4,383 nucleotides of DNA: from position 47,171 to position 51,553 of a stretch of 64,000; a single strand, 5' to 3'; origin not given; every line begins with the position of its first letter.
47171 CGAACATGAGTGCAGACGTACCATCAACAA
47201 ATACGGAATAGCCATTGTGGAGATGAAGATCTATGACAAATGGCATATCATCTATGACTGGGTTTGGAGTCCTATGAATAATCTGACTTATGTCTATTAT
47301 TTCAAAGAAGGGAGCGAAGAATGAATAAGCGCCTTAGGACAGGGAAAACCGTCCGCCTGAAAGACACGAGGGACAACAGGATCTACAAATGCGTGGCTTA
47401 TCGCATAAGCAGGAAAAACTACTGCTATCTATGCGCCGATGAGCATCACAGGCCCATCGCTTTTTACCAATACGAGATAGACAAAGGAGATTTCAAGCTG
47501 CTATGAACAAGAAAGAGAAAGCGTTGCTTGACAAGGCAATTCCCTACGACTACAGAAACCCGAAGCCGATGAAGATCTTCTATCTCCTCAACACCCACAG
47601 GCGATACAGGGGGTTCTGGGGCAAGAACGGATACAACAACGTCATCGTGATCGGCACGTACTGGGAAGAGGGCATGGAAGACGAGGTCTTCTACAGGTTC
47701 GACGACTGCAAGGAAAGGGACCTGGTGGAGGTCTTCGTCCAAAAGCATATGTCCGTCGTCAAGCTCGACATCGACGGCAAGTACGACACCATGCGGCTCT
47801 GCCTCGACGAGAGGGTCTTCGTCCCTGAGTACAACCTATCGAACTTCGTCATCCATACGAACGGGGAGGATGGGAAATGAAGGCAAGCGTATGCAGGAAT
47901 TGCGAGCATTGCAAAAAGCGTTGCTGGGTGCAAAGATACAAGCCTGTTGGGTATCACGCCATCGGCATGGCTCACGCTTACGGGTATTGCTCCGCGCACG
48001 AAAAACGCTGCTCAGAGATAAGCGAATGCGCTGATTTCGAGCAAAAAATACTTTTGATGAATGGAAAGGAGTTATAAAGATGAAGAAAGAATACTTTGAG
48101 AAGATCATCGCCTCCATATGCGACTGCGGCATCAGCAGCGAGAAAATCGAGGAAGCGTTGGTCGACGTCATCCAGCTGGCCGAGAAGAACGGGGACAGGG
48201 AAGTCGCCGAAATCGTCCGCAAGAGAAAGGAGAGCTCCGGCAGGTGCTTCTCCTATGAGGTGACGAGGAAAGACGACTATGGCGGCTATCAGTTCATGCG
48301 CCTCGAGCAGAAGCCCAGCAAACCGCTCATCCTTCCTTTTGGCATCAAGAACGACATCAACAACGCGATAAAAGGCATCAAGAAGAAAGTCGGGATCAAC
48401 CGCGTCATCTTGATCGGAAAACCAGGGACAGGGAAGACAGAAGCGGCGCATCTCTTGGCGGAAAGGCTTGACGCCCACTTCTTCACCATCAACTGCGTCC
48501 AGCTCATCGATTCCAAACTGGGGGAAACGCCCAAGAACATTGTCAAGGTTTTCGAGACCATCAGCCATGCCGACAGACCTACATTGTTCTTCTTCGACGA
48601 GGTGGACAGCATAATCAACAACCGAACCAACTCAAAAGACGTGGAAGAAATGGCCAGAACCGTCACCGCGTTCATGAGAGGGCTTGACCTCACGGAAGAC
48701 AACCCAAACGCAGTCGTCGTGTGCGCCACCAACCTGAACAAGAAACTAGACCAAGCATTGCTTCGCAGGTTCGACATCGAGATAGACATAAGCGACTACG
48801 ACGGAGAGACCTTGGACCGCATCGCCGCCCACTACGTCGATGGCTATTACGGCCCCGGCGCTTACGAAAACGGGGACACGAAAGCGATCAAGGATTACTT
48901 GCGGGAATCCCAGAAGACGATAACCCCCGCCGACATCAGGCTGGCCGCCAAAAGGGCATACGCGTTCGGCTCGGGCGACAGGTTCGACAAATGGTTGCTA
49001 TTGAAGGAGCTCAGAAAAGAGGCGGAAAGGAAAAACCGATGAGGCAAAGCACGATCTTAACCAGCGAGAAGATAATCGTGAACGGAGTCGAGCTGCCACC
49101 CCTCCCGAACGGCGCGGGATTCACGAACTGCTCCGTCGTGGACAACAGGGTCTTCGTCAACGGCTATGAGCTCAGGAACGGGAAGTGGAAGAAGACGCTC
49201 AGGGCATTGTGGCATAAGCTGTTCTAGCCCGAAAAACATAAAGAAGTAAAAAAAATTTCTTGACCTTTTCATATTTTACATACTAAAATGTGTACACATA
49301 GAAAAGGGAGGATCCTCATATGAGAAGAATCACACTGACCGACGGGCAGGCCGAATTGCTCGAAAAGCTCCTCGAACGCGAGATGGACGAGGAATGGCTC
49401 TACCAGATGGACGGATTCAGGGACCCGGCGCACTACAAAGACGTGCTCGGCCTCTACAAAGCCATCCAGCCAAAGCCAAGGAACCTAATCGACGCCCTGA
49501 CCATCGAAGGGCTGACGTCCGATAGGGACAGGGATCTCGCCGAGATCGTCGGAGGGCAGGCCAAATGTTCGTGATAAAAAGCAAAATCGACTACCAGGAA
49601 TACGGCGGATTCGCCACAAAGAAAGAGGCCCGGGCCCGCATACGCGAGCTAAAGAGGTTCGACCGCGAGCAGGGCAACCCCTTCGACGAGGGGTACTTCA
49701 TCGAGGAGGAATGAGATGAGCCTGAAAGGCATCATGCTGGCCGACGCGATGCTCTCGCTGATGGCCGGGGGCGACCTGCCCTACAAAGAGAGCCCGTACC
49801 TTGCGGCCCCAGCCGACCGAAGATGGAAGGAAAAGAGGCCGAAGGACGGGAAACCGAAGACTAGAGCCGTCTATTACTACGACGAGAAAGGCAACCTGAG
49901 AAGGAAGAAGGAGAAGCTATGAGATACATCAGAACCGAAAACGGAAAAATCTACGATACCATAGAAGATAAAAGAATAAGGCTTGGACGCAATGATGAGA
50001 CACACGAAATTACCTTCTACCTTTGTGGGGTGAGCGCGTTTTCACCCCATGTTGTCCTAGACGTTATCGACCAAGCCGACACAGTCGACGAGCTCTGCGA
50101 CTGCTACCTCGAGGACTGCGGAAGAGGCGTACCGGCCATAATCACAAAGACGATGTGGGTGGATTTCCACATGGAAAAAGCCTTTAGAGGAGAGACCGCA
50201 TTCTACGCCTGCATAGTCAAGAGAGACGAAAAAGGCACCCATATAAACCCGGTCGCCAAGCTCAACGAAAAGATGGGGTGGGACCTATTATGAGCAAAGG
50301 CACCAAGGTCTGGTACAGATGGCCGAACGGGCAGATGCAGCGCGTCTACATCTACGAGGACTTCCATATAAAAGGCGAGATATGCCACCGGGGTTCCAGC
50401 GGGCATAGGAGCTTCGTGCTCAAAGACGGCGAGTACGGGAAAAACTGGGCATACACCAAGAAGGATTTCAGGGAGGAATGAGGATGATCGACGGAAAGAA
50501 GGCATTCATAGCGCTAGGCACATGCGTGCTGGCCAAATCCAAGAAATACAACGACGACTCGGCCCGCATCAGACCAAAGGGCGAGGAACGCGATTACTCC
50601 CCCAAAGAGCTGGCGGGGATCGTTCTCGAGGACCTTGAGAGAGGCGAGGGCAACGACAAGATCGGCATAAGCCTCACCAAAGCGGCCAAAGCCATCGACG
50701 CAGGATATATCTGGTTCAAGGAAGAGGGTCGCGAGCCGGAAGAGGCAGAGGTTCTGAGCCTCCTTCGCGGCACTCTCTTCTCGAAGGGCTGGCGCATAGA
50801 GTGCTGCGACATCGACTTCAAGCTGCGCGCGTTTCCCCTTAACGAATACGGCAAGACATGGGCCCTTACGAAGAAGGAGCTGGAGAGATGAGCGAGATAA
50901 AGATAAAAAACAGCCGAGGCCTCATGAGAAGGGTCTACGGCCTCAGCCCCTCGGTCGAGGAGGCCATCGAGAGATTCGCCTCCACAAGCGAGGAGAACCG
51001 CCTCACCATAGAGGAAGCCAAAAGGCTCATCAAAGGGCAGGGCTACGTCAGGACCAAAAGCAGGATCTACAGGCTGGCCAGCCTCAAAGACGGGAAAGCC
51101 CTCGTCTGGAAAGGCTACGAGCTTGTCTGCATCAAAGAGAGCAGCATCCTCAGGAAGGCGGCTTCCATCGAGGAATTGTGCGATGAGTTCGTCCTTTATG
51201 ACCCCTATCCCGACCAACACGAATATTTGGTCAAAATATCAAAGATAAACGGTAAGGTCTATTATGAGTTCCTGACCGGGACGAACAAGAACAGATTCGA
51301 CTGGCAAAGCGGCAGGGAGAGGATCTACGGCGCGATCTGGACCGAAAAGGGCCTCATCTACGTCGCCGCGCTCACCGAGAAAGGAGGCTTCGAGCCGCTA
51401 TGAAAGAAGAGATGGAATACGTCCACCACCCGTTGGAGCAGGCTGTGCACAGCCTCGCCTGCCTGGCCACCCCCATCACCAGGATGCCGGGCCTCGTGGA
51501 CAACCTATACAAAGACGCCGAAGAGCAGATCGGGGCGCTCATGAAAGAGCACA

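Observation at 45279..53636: Second paralogous family B (M-Y-RT-G start, (I/V)(E/D)ELCD(E/C)(F/Y) core, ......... C-terminus)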

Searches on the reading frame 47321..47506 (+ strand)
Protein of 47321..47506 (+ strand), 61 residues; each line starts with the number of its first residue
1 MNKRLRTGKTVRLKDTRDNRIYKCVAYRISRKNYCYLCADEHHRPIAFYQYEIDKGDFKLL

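Call 5: search_protein_families(library=pfam, proteins=[window:47321-47506:+], max_evalue=1)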
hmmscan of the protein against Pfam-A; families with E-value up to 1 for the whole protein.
window:47321-47506:+ (61 aa): 0 families

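Call 6: search_protein_families(library=phrogs, proteins=[window:47321-47506:+], max_evalue=1)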
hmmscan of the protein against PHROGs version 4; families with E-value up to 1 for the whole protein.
window:47321-47506:+ (61 aa): 1 family
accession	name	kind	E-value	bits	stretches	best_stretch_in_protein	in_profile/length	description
phrog_4424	-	unknown function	0.33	12.1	1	2-15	28-41/49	-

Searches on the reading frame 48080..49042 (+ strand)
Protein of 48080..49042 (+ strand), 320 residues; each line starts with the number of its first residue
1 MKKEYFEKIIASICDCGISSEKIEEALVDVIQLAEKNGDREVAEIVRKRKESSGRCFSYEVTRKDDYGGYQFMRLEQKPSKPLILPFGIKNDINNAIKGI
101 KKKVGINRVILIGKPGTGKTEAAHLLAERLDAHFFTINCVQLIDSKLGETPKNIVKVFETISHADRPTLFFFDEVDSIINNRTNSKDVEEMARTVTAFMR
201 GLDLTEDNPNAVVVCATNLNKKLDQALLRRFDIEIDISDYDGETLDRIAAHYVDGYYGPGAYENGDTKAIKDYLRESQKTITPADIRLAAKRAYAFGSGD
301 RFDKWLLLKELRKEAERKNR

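Call 16: search_protein_families(library=phrogs, proteins=[window:48080-49042:+], max_evalue=0.001)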
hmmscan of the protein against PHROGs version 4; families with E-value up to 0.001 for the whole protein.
window:48080-49042:+ (320 aa): 19 families
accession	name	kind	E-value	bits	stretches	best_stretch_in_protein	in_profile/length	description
phrog_3757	-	unknown function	7e-50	171.4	1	69-292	79-306/367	-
phrog_10401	-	other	9.8e-24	85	1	93-235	448-582/667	ATPase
phrog_9172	-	unknown function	4e-21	76.4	1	80-249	80-254/509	-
phrog_168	-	DNA, RNA and nucleotide metabolism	6e-14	53.4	1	84-246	24-167/314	clamp loader of DNA polymerase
phrog_30773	-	unknown function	1.1e-12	48.1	1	108-235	198-329/666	-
phrog_7485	-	unknown function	1.7e-11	44.7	1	98-238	222-360/430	-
phrog_5534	-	unknown function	3.8e-07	30.6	1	109-196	30-117/273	-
phrog_1979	-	unknown function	4.5e-07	30.4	1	110-201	128-229/380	-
phrog_19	-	DNA, RNA and nucleotide metabolism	9.4e-07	29.1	1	22-126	267-374/621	DnaB-like replicative helicase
phrog_11838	-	DNA, RNA and nucleotide metabolism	1.8e-06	28.4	1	107-189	41-120/420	clamp loader of DNA polymerase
phrog_5846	-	DNA, RNA and nucleotide metabolism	1.3e-05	25.7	1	100-184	32-112/380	clamp loader of DNA polymerase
phrog_8638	-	unknown function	1.3e-05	25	1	109-230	308-427/568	-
phrog_16448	-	other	6.3e-05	22.4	1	104-239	448-593/680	ATPase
phrog_29662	-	other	6.7e-05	22.8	1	100-230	343-463/548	ATP-dependent protease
phrog_4871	-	other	0.00011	21.7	1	73-249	184-364/764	ATP-dependent protease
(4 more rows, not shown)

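Call 17: search_protein_families(library=pfam, proteins=[window:48080-49042:+], max_evalue=0.001)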
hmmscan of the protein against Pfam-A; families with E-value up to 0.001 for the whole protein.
window:48080-49042:+ (320 aa): 7 families
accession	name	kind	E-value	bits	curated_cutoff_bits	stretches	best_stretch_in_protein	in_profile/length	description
PF00004.35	AAA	-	1.4e-29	103.7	21.2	1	109-237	1-129/131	ATPase family associated with various cellular activities (AAA)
PF07728.20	AAA_5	-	2.5e-06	28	22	1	109-142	2-36/139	AAA domain (dynein-related subfamily)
PF20720.3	nSTAND3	-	6.8e-05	23.1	27.2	1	107-242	18-142/155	Novel STAND NTPase 3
PF13191.12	AAA_16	-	0.00014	22.9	32.6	0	95-142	14-63/167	AAA ATPase domain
PF13401.12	AAA_22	-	0.00014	22.6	27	1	109-202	8-82/130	AAA domain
PF13173.12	AAA_14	-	0.00037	21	27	1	109-183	5-79/129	AAA domain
PF05496.18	RuvB_N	-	0.00079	19.7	27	0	91-178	17-96/159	Holliday junction DNA helicase RuvB P-loop domain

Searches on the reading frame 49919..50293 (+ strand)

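Call 5: search_protein_families(library=pfam, proteins=[window:49919-50293:+], max_evalue=1)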
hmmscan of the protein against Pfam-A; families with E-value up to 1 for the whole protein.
window:49919-50293:+ (124 aa): 1 family
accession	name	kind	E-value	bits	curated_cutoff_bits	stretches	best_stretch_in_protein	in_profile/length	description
PF23893.1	Y4YQ_C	-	0.13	12.5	27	1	6-30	28-52/53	Uncharacterised protein Y4YQ C-terminal domain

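Call 6: search_protein_families(library=phrogs, proteins=[window:49919-50293:+], max_evalue=1)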
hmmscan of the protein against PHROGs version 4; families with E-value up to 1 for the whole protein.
window:49919-50293:+ (124 aa): 0 families

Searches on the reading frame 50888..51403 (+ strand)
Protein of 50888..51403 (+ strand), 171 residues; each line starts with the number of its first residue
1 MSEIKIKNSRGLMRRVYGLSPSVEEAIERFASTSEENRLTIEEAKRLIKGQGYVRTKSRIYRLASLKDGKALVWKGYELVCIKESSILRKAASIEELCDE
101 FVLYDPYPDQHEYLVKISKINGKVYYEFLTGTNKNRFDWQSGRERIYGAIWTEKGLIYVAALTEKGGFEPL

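Call 5: search_protein_families(library=pfam, proteins=[window:50888-51403:+], max_evalue=1)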
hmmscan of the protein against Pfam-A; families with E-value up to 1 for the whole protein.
window:50888-51403:+ (171 aa): 2 families
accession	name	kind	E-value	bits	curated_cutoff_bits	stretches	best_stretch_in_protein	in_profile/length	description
PF25058.1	ARM_TT21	-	0.079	13.3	27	1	23-49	80-106/155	Tetratricopeptide repeat protein 21 ARM repeat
PF22746.1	SHOCT-like_DUF2089-C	-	0.3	11.2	27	0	38-49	14-25/32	SHOCT-like domain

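Call 6: search_protein_families(library=phrogs, proteins=[window:50888-51403:+], max_evalue=1)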
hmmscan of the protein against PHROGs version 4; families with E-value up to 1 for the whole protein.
window:50888-51403:+ (171 aa): 0 families
